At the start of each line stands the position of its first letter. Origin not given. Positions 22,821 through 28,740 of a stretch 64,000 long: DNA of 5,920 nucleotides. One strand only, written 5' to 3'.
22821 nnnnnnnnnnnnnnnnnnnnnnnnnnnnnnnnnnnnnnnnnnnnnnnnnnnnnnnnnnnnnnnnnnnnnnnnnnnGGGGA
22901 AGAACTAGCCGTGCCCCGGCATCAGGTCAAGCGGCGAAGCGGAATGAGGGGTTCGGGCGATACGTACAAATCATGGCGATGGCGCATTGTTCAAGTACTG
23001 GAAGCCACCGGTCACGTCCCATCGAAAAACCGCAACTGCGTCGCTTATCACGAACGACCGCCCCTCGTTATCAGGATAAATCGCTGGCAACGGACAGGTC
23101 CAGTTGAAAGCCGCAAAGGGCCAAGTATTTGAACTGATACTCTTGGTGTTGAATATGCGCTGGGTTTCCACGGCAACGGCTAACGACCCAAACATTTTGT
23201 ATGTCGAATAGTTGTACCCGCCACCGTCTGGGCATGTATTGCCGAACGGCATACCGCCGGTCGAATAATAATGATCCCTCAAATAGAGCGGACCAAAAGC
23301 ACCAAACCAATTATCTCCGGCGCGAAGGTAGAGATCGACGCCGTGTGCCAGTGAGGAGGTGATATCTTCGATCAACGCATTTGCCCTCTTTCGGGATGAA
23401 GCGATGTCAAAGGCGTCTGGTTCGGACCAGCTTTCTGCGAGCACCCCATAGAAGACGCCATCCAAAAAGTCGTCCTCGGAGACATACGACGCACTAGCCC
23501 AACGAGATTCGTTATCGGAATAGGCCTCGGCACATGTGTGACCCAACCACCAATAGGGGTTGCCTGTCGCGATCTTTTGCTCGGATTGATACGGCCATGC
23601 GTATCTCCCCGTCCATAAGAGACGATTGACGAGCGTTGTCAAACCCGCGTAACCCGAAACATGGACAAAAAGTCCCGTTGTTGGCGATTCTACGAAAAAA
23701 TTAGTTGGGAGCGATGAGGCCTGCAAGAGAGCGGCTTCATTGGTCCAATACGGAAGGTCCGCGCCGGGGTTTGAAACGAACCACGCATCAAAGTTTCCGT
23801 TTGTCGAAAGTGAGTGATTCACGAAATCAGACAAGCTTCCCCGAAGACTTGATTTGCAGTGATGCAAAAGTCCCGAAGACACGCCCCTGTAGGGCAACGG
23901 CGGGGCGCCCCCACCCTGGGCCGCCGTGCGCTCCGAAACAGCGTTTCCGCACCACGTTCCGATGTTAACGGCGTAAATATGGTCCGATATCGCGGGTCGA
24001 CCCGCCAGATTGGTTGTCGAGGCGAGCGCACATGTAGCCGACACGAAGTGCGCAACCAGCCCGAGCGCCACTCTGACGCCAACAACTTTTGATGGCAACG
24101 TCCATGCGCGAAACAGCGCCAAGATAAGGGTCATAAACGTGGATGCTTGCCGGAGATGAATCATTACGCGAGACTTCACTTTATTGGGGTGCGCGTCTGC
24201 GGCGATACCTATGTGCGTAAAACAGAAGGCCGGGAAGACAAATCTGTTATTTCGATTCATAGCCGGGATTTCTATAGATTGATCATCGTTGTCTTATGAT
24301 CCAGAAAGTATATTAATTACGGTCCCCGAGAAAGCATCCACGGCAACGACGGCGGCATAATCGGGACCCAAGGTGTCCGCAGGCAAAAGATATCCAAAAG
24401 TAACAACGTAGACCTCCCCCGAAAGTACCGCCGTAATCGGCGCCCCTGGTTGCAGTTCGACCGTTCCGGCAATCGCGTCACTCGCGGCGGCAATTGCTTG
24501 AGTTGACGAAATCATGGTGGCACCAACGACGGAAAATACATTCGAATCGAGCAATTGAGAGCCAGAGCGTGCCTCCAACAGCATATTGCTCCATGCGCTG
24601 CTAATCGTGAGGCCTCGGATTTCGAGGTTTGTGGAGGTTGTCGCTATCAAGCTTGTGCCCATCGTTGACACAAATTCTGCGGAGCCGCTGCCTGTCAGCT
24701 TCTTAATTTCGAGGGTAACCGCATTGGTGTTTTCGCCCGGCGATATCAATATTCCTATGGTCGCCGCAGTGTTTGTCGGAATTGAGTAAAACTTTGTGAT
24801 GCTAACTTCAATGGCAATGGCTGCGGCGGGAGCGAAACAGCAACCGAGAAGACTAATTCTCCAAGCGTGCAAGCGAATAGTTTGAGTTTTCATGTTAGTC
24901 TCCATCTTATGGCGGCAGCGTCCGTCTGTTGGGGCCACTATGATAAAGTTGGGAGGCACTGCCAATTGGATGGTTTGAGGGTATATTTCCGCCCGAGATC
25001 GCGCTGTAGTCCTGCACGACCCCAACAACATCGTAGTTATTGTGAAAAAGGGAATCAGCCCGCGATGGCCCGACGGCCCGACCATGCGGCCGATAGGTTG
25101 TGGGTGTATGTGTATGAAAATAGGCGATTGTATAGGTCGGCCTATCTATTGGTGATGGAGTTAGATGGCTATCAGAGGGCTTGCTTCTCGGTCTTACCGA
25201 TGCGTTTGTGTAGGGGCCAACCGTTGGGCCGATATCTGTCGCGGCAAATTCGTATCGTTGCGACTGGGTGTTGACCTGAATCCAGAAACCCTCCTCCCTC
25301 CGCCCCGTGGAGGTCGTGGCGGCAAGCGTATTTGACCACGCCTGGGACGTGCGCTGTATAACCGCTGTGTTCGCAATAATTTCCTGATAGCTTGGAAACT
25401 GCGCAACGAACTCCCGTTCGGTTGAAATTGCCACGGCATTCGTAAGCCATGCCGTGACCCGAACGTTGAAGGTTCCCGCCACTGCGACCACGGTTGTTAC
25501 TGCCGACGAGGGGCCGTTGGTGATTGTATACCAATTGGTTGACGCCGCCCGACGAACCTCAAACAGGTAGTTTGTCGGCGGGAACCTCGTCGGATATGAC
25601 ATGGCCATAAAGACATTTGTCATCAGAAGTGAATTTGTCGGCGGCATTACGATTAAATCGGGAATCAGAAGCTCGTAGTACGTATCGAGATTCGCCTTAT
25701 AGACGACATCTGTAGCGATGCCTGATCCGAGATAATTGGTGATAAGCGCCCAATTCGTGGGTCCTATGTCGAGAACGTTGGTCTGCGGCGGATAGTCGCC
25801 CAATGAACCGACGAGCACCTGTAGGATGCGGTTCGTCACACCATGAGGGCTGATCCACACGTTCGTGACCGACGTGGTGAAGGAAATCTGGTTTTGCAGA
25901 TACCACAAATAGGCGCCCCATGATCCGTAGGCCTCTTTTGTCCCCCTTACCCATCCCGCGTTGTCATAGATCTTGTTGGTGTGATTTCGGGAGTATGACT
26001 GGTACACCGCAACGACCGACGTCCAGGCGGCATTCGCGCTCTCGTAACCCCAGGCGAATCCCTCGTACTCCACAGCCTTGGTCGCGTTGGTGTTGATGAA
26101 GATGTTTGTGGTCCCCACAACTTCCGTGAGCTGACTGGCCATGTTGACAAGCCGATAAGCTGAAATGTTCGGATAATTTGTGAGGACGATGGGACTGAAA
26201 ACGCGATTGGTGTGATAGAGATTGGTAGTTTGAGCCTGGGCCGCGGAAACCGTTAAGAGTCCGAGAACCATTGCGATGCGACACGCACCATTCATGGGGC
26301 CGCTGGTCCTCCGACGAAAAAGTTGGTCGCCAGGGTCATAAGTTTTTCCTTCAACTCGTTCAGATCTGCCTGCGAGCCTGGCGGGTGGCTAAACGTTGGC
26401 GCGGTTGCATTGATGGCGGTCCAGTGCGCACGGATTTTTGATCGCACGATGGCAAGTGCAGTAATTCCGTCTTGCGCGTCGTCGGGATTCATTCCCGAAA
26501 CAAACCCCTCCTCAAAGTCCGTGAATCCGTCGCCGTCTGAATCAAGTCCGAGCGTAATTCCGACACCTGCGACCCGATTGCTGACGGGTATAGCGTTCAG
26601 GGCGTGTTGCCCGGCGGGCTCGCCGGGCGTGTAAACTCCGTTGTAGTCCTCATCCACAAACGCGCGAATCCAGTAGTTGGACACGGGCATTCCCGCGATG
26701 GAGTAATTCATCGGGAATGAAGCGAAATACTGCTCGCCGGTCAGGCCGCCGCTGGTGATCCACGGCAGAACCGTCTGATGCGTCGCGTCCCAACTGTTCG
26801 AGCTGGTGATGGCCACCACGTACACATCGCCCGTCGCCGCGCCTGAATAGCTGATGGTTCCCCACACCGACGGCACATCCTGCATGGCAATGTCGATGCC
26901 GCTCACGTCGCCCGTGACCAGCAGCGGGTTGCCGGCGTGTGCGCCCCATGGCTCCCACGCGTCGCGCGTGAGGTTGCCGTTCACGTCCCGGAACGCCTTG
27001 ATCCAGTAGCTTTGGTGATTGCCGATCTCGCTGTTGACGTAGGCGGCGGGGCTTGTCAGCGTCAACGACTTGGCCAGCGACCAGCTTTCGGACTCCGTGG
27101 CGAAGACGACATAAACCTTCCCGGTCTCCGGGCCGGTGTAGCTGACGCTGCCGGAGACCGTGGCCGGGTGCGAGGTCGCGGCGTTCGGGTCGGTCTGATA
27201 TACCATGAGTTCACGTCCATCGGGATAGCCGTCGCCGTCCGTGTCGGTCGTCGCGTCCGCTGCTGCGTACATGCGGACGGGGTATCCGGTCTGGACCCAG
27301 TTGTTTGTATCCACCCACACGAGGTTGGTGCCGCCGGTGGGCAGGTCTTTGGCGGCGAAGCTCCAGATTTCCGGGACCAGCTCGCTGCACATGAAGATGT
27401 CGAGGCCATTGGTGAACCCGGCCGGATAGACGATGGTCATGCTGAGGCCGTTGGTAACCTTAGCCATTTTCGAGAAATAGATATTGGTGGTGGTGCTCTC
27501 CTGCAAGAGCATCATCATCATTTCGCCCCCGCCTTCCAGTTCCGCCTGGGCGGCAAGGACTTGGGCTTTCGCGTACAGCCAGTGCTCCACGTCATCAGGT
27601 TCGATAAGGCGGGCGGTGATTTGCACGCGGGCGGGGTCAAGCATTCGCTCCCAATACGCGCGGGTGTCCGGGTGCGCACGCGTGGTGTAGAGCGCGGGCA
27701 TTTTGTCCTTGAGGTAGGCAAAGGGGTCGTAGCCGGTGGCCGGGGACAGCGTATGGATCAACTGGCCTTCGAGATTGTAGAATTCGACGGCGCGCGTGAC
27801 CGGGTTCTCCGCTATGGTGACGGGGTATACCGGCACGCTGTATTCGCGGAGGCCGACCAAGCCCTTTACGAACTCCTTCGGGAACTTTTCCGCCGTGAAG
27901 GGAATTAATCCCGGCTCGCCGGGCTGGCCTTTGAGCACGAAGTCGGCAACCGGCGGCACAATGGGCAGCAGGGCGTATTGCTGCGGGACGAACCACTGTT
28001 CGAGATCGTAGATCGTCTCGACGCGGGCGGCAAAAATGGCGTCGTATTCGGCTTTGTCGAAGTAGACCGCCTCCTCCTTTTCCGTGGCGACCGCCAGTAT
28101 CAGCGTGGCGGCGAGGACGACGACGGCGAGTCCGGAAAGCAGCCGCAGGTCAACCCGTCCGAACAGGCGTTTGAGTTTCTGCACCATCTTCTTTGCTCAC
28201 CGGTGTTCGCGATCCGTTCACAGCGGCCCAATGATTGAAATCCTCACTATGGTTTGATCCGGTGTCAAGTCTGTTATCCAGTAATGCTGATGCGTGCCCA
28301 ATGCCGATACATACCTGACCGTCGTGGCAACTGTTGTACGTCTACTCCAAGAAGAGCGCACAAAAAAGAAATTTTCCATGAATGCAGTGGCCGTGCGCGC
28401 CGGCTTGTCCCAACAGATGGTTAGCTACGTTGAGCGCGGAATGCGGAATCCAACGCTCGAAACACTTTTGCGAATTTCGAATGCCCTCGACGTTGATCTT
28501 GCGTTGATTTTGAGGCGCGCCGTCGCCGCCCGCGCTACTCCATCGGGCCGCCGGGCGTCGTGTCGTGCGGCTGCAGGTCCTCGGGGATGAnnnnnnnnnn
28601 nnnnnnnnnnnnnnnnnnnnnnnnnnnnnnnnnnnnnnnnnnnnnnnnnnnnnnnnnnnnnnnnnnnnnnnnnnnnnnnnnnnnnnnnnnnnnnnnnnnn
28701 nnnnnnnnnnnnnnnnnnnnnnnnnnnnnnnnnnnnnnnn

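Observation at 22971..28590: Low-GC accessory island encoding four co-directional secreted or surface hypothetical proteins and an XRE regulator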

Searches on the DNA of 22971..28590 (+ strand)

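Call 94: search_dna_similar(query=window:22971-28590:+, collection=phages, mode=distant, max_rows=5)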
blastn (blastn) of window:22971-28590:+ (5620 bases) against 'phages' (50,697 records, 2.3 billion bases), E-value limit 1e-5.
No match.

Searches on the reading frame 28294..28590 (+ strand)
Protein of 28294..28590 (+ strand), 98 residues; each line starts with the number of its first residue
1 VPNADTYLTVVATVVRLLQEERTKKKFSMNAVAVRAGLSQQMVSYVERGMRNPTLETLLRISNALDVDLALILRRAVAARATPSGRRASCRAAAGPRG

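Call 3: search_protein_families(library=pfam, proteins=[window:28294-28590:+], max_evalue=1)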
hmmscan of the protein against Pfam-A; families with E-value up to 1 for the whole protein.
window:28294-28590:+ (98 aa): 6 families
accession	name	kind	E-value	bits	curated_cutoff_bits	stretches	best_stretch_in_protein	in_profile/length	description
PF01381.28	HTH_3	-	2.4e-14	53.5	23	1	18-71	1-54/55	Helix-turn-helix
PF13560.12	HTH_31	-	5e-08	33.6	27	1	16-71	4-60/64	Helix-turn-helix domain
PF13443.12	HTH_26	-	3.9e-05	24.3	22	1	20-70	4-55/63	Cro/C1-type HTH DNA-binding domain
PF12844.13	HTH_19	-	0.011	16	30.2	1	18-73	4-59/64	Helix-turn-helix domain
PF21716.3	dnstrm_HI1420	-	0.068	13.5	27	1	25-70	42-87/90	Probable addiction module antidote protein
PF13744.12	HTH_37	-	0.14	12.5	27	1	12-69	17-75/80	Helix-turn-helix domain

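Call 4: search_protein_families(library=ncbifam, proteins=[window:28294-28590:+], max_evalue=1)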
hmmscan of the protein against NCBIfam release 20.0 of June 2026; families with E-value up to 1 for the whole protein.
window:28294-28590:+ (98 aa): 19 families
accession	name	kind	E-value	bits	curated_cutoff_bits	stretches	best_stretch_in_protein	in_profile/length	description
NF046032.1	TransRegSlrRBacil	equivalog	3.7e-08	33.6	250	1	14-70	5-59/149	HTH-type transcriptional regulator SlrR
NF010465.0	PRK13890.1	equivalog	3.5e-07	30.4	96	1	12-75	8-67/121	conjugal transfer protein TrbA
NF041951.1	phage_RstR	subfamily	8.7e-07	29.2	80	1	18-73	7-62/108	RstR family transcriptional repressor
TIGR03070.1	couple_hipB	subfamily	2.2e-06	27.5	71.65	1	17-69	6-58/58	type II toxin-antitoxin system Y4mF family antitoxin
NF006015.0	PRK08154.1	subfamily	5.8e-06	25.7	204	1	5-76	25-93/314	anaerobic benzoate catabolism transcriptional regulator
NF003162.0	PRK04140.1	equivalog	1.2e-05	24.5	263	1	17-70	130-183/317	transcriptional regulator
NF041677.1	trans_regClgR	equivalog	2.6e-05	24.3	170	1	16-79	11-74/113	transcriptional regulator ClgR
NF007271.0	PRK09726.1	equivalog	7.6e-05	22.6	79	1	21-75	20-74/88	type II toxin-antitoxin system antitoxin HipB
NF038139.1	Reg_Aceta_RamB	equivalog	0.0014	17.4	700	1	18-71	7-60/465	acetate metabolism transcriptional regulator RamB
NF007257.0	PRK09706.1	subfamily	0.003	17.4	101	1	16-69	8-61/135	transcriptional repressor DicA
TIGR02684.1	dnstrm_HI1420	hypoth_equivalog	0.0034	17.6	53.7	1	26-71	43-88/89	addiction module antidote protein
TIGR00270.2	TIGR00270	equivalog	0.0036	17.1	110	1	9-70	71-132/159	multiprotein bridging factor aMBF1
NF047948.1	male_kill_WMK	equivalog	0.0097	15.4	300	1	18-75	10-68/300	WO male-killing family protein Wmk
NF007408.0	PRK09943.1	equivalog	0.031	13.8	211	1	16-70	10-64/185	HTH-type transcriptional regulator PuuR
TIGR03384.1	betaine_BetI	equivalog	0.054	13.2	201.3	1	14-77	17-79/189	choline-binding transcriptional repressor BetI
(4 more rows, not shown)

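Call 6: search_protein_families(library=phrogs, proteins=[window:28294-28590:+], max_evalue=0.1)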
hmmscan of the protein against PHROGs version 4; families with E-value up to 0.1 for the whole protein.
window:28294-28590:+ (98 aa): 23 families
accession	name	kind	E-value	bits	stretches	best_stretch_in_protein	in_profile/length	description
phrog_1373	-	transcription regulation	1.6e-10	42.2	1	14-79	64-129/166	transcriptional regulator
phrog_8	-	transcription regulation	9.3e-09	36.2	1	14-69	77-132/346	transcriptional regulator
phrog_2439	-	transcription regulation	2.7e-08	34.1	1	16-68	10-62/367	transcriptional regulator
phrog_5823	-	transcription regulation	1.6e-07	31.8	1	18-72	11-66/404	transcriptional regulator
phrog_638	-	transcription regulation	4.1e-07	31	1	24-88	12-79/145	transcriptional regulator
phrog_7241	-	transcription regulation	1.8e-06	29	1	21-70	69-118/122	transcriptional regulator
phrog_4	-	transcription regulation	1.3e-05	25.4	1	18-70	141-189/400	transcriptional repressor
phrog_4268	-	transcription regulation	7.7e-05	23.8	1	25-71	45-91/96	transcriptional repressor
phrog_38027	-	transcription regulation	0.00026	22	1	18-79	73-134/143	transcriptional repressor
phrog_4836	-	transcription regulation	0.001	19.6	1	15-81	77-143/194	CII-like regulator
phrog_2339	-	DNA, RNA and nucleotide metabolism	0.0012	19.8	1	4-71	16-84/98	HTH DNA binding protein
phrog_2328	-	transcription regulation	0.0057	17.4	1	22-69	24-71/128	transcriptional repressor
phrog_4441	-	DNA, RNA and nucleotide metabolism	0.0084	17.4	1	13-81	4-73/98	HTH DNA binding protein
phrog_4583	-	transcription regulation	0.0095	16.9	1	11-81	11-78/81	transcriptional repressor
phrog_7126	-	DNA, RNA and nucleotide metabolism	0.011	16.6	1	21-75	25-80/120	HTH DNA binding protein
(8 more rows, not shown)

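Call 78: search_protein_families(library=padloc, proteins=[window:28294-28590:+], max_evalue=0.1)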
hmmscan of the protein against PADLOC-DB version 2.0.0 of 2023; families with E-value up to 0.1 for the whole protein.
window:28294-28590:+ (98 aa): 21 families
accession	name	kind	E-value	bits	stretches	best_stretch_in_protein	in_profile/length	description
PDLC02926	HTH_VI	-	2.2e-11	41.8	1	16-73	4-61/92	-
PDLC03664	Control_protein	-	1.8e-08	32.7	1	5-68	6-68/74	control protein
PDLC03954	RmrA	-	3.6e-08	30.7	1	18-76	15-73/380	-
PDLC03952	RmrA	-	1.1e-07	29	1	16-75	25-84/395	-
PDLC03665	Control_protein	-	2.2e-07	29.1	1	16-71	14-67/77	control protein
PDLC03944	RmrA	-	3.6e-06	24.3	1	18-66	11-59/384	-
PDLC03947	RmrA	-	6.1e-06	23.3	1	16-71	14-69/383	-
PDLC03949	RmrA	-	9.3e-06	22.7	1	21-78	10-67/363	-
PDLC04142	capH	-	1.4e-05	24.1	1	18-86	11-74/103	capH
PDLC03666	Control_protein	-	5.5e-05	21.5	1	22-74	15-67/77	control protein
PDLC03671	Control_protein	-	8.1e-05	20.8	1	1-75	1-76/84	control protein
PDLC03951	RmrA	-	0.00025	18.1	1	18-89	13-84/400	-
PDLC03946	RmrA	-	0.00044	17.1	1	18-71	7-60/357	-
PDLC03953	RmrA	-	0.00093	16.5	1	28-68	20-60/373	-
PDLC03956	RmrA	-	0.0014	15.8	1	15-80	11-76/399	-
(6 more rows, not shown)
